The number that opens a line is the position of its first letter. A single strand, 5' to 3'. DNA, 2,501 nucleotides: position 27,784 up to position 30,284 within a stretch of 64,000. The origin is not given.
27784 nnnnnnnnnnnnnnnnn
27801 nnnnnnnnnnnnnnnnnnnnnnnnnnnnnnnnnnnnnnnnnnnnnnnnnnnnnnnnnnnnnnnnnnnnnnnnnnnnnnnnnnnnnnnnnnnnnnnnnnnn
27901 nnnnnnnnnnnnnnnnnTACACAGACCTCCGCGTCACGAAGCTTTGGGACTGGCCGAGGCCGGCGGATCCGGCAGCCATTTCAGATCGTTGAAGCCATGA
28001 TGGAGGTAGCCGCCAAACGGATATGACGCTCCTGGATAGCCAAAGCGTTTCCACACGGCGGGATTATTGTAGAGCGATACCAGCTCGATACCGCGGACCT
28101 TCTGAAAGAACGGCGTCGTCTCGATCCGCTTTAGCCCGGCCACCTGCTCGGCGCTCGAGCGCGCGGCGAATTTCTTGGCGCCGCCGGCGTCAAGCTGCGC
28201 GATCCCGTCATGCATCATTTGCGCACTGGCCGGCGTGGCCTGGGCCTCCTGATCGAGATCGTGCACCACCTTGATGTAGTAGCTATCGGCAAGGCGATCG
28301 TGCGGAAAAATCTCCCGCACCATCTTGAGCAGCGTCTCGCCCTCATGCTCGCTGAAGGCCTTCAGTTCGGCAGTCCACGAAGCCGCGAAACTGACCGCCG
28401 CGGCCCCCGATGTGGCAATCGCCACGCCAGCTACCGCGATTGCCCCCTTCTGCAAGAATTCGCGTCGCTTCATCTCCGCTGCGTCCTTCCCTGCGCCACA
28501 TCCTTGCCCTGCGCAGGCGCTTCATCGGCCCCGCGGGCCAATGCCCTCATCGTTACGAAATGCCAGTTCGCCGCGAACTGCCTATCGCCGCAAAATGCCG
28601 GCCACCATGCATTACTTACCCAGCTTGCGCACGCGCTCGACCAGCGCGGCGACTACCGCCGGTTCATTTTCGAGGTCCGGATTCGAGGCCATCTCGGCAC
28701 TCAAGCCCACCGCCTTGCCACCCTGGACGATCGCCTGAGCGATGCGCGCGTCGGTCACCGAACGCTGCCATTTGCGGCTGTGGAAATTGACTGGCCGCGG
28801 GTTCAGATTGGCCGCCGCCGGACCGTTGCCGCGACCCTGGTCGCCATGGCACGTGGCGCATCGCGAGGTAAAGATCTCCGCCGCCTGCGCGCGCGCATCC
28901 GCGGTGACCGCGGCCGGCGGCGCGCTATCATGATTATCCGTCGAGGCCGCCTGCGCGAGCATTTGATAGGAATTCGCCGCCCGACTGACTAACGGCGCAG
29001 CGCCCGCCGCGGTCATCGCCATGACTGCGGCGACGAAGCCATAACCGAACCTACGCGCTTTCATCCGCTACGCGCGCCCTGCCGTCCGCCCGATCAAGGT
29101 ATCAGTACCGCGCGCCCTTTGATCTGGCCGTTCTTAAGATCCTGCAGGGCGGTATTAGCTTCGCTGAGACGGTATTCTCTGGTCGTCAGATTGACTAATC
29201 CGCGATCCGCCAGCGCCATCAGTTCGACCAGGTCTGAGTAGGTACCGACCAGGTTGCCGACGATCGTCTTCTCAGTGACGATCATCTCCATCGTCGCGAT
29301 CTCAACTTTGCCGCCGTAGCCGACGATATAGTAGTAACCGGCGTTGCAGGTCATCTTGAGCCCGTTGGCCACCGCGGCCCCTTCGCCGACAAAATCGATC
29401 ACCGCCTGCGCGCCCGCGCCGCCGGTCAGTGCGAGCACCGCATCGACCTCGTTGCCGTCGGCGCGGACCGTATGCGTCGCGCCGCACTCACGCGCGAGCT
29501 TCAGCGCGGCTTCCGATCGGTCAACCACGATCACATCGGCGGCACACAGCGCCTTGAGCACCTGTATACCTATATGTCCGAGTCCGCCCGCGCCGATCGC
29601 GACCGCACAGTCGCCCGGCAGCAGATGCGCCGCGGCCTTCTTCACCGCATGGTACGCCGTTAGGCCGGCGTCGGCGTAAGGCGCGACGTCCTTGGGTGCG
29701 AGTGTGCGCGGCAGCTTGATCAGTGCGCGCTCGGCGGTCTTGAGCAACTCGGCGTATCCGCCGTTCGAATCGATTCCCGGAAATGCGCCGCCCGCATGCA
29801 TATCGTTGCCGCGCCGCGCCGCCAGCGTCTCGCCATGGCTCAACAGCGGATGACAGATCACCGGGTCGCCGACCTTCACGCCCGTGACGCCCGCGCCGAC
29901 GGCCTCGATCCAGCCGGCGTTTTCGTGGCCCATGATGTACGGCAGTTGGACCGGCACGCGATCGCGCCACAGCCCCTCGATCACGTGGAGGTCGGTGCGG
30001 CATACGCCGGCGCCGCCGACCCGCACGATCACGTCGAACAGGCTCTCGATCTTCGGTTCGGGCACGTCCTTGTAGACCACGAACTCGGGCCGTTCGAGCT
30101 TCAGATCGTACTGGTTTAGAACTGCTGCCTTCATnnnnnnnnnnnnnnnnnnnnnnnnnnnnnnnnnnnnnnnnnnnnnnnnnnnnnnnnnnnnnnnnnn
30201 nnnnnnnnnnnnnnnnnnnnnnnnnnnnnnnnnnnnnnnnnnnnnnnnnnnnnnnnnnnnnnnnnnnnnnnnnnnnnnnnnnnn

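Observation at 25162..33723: Copper membrane monooxygenase (pmoC-pmoA-orfX-pmoB) cluster with dedicated alcohol-oxidation, cytochrome and copper-chaperone genes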

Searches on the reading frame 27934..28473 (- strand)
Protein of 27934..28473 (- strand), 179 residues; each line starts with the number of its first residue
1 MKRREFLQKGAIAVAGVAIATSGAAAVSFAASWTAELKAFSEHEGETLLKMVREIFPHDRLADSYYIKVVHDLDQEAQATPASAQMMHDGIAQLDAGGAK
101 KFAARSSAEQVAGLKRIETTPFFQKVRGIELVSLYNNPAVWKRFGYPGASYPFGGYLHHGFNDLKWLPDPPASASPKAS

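Call 4: search_protein_families(library=pfam, proteins=[window:27934-28473:-], max_evalue=0.01)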
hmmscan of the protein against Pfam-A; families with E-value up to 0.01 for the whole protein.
window:27934-28473:- (179 aa): 1 family
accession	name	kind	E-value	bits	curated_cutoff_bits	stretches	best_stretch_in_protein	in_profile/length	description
PF12318.13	FAD-SLDH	-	0.0087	16.7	24.2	0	1-110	1-103/163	Membrane bound FAD containing D-sorbitol dehydrogenase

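Call 5: search_protein_families(library=ncbifam, proteins=[window:27934-28473:-], max_evalue=0.01)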
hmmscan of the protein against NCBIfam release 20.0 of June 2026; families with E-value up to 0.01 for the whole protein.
window:27934-28473:- (179 aa): 0 families

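Call 21: search_solved_structures(query=window:27934-28473:-, max_evalue=1, show_alignments=1)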
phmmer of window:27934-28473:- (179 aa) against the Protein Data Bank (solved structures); distinct sequences matched with E-value up to 1: 0.

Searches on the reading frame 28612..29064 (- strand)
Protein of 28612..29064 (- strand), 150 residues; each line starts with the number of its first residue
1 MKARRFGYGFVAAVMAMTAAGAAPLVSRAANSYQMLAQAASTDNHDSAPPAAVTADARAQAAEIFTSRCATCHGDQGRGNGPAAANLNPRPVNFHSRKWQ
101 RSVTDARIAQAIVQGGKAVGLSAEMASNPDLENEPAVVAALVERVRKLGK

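Call 4: search_protein_families(library=pfam, proteins=[window:28612-29064:-], max_evalue=0.01)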
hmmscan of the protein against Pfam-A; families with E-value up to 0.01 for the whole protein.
window:28612-29064:- (150 aa): 2 families
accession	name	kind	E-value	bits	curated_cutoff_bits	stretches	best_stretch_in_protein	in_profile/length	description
PF00034.26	Cytochrom_C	-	1.5e-06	29.8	21.3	1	61-129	4-68/90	Cytochrome c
PF13442.11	Cytochrome_CBB3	-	1.3e-05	25.8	27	1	59-117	4-46/68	Cytochrome C oxidase, cbb3-type, subunit III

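Call 5: search_protein_families(library=ncbifam, proteins=[window:28612-29064:-], max_evalue=0.01)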
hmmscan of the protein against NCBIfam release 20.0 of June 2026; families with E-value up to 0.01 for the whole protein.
window:28612-29064:- (150 aa): 7 families
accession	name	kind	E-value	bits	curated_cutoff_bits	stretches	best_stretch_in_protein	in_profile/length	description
NF033864.1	cytochrome579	equivalog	1.3e-11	44.6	280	1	46-144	37-137/179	cytochrome 579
TIGR00782.1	ccoP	equivalog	0.00013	21.4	179.95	1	57-84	202-229/285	cytochrome-c oxidase, cbb3-type subunit III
NF045773.1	cytochro_C550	exception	0.00023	21.1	125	1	37-87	29-79/118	cytochrome c550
NF011054.0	PRK14486.1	equivalog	0.00023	20.8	447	1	45-121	202-268/294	putative bifunctional cbb3-type cytochrome c oxidase subunit II/cytochrome c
NF045774.1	cytochro_C551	exception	0.00032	20.6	118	1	37-82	17-64/110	cytochrome c551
NF050122.1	bc1_QcrC_actin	exception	0.0013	18.1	200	1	38-83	27-68/253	cytochrome bc1 complex diheme cytochrome c subunit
NF045930.1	Cytc6PetJCyano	equivalog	0.0069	16.3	135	1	51-75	22-45/110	cytochrome c6 PetJ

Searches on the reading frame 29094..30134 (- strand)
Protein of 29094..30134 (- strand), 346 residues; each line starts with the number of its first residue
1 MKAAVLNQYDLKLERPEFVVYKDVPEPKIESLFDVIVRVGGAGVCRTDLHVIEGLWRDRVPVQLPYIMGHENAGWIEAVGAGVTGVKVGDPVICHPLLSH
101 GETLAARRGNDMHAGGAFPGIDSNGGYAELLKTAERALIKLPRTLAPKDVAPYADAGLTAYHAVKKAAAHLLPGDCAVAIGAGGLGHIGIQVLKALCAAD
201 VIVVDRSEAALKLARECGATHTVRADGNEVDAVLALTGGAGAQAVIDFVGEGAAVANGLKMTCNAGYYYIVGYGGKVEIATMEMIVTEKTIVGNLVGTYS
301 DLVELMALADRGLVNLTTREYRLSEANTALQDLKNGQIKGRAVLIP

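Call 4: search_protein_families(library=pfam, proteins=[window:29094-30134:-], max_evalue=0.01)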
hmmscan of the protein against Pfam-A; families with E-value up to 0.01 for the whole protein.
window:29094-30134:- (346 aa): 4 families
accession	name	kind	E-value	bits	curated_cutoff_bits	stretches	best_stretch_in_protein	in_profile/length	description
PF00107.32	ADH_zinc_N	-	1.5e-22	80.4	31.8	1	184-309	1-127/129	Zinc-binding dehydrogenase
PF08240.17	ADH_N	-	5.9e-22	78.3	23.5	1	34-142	4-103/104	Alcohol dehydrogenase GroES-like domain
PF13602.12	ADH_zinc_N_2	-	1.9e-08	35.8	27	1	218-344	2-134/134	Zinc-binding dehydrogenase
PF02254.24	TrkA_N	-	0.00019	22.2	23.8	1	184-246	5-67/116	TrkA-N domain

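Call 5: search_protein_families(library=ncbifam, proteins=[window:29094-30134:-], max_evalue=0.01)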
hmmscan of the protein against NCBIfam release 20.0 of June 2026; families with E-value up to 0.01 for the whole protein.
window:29094-30134:- (346 aa): 26 families (the best 25 are shown)
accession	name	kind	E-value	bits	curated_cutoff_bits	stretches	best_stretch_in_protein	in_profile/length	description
TIGR00692.1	tdh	equivalog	1.9e-40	139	458.35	1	19-345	11-339/340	L-threonine 3-dehydrogenase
NF041097.1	keto_inos_dh_IolM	equivalog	1.4e-39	135.9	450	1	16-339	38-383/389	scyllo-inosose 3-dehydrogenase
NF006940.0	PRK09422.1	equivalog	7.1e-37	127.1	344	1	33-344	25-333/338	alcohol dehydrogenase AdhP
NF003808.0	PRK05396.1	equivalog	4e-35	121.3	380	1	15-338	9-333/341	L-threonine 3-dehydrogenase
TIGR03989.1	Rxyl_3153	subfamily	4.6e-33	115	440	2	125-337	139-362/370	NDMA-dependent alcohol dehydrogenase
NF047908.1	AldhRedAhr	equivalog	9.8e-31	106.8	470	1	34-344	30-333/335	NADPH-dependent aldehyde reductase Ahr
TIGR02822.1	adh_fam_2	subfamily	1.8e-29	102.9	283.5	1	20-345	18-329/329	zinc-binding alcohol dehydrogenase family protein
NF010344.0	PRK13771.1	subfamily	3.1e-27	95.5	349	1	1-344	1-331/334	putative alcohol dehydrogenase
TIGR03451.1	mycoS_dep_FDH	equivalog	4.5e-27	94.8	512.9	2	24-112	21-102/358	S-(hydroxymethyl)mycothiol dehydrogenase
NF007489.0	PRK10083.1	equivalog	2.5e-26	92.5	376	1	13-292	6-280/339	Zn-dependent oxidoreductase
NF007642.0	PRK10309.1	equivalog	8.1e-23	81.2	550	1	19-234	12-221/347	galactitol-1-phosphate 5-dehydrogenase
NF041172.1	AcrlCoa_red_Thmprot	equivalog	1.6e-22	79.9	500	1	19-343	13-331/334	acryloyl-CoA reductase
TIGR03201.1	dearomat_had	equivalog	4.9e-21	75.2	338.65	1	33-346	24-349/349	6-hydroxycyclohex-1-ene-1-carbonyl-CoA dehydrogenase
NF007375.0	PRK09880.1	equivalog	1.8e-20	73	469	1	34-296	29-291/344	L-idonate 5-dehydrogenase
TIGR02824.1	quinone_pig3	subfamily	7.6e-20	71.1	296.8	2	112-293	79-261/325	putative NAD(P)H quinone oxidoreductase, PIG3 family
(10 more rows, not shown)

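Call 67: search_solved_structures(query=window:29094-30134:-, show_alignments=1)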
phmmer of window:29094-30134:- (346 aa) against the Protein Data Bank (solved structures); distinct sequences matched with E-value up to 0.001: 222 (the best 60 are shown).
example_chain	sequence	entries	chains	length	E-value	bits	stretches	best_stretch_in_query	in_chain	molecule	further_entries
1h2b_A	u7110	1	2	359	5.5e-90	305.2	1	5-346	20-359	ALCOHOL DEHYDROGENASE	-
5o9d_A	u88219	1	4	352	2.9e-51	177.9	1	21-346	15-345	Alcohol dehydrogenase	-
6ffz_A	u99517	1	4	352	3.3e-51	177.7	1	21-346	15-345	Alcohol dehydrogenase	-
5o8h_A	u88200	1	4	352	3.6e-51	177.6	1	21-346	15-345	Alcohol dehydrogenase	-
6ffx_A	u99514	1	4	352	5.6e-51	177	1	21-346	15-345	Alcohol dehydrogenase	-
5o8q_A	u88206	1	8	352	2.6e-50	174.8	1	21-346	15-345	Alcohol dehydrogenase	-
8z6y_A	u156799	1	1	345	2.6e-50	174.8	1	23-346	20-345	alcohol dehydrogenase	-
5o9f_A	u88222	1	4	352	6e-50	173.6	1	21-346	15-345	Alcohol dehydrogenase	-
2xaa_A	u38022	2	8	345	6.7e-50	173.4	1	21-346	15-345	SECONDARY ALCOHOL DEHYDROGENASE | ADH-A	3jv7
8uar_A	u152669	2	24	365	8.1e-50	173.2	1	21-346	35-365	Rhodococcus ruber ADH | Rhodococcus ruber Alcohol Dehydrogenase Chain A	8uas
5od3_A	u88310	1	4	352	4e-49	170.9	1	21-346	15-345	Alcohol dehydrogenase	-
6fg0_A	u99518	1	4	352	7.5e-49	170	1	21-346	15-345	Alcohol dehydrogenase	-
8z6z_A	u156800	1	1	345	2.2e-48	168.5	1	23-346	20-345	alcohol dehydrogenase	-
2eer_A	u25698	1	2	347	1.6e-45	159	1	21-346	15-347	NAD-dependent alcohol dehydrogenase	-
2h6e_A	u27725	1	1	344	1e-41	146.5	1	14-346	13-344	D-arabinose 1-dehydrogenase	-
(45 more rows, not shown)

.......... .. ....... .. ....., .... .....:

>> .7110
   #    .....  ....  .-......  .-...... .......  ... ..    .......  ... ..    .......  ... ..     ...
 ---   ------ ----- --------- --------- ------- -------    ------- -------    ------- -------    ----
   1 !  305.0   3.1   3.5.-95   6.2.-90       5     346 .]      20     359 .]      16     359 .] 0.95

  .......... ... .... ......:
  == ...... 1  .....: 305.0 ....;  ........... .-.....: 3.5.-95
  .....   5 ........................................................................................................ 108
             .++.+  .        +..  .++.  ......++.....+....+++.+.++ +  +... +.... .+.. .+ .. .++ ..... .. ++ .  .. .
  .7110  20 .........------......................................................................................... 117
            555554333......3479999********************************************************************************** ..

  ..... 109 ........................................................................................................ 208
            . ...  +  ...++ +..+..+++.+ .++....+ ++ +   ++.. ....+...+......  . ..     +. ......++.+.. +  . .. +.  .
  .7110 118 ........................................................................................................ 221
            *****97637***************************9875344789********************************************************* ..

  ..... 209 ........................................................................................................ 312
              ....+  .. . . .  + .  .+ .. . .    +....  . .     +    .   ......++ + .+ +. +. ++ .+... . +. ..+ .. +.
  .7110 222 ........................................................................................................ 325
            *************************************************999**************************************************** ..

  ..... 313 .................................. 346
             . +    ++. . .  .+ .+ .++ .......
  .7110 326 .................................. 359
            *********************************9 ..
